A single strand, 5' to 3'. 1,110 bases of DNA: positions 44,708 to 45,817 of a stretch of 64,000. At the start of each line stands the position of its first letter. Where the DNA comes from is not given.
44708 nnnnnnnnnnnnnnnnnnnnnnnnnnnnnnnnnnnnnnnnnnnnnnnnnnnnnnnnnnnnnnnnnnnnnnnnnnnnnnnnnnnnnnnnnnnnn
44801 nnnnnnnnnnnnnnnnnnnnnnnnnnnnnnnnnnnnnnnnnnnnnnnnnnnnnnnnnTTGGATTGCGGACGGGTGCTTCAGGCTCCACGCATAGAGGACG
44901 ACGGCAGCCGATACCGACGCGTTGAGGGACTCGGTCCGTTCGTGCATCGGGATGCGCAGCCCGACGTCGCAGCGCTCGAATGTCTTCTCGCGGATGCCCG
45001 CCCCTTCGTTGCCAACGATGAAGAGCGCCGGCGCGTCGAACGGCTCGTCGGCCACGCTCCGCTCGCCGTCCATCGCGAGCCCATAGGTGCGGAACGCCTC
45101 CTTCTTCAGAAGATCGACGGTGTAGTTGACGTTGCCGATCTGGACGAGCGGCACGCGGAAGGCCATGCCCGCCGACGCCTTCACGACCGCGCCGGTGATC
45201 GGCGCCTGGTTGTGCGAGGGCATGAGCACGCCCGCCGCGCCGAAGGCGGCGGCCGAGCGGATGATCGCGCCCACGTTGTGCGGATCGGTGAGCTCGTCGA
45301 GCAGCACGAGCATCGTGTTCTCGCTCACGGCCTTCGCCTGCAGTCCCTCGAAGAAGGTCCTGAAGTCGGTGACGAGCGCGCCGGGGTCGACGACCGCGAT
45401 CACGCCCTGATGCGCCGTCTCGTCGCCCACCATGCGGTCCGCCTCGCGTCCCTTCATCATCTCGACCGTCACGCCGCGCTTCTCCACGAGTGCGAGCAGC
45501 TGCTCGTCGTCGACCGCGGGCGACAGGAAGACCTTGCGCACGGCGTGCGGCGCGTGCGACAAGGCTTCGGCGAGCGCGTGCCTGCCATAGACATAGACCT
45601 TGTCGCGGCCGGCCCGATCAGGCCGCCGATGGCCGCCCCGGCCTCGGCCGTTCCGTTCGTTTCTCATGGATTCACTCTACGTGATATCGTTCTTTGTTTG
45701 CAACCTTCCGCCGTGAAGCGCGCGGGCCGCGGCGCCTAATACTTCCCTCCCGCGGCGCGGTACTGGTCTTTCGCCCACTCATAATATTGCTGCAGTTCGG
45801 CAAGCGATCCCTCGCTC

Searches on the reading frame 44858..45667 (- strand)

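Call 12: search_protein_families(library=pfam, proteins=[window:44858-45667:-], max_evalue=0.001)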
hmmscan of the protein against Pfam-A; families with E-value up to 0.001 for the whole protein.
window:44858-45667:- (270 aa): 2 families
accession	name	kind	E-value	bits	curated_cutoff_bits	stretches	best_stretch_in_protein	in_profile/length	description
PF00588.24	SpoU_methylase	-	5.1e-37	127.6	29.7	1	119-259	2-142/142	SpoU rRNA Methylase family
PF08032.17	SpoU_sub_bind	-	2.8e-13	50.4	22.8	1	25-95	1-72/76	RNA 2'-O ribose methyltransferase substrate binding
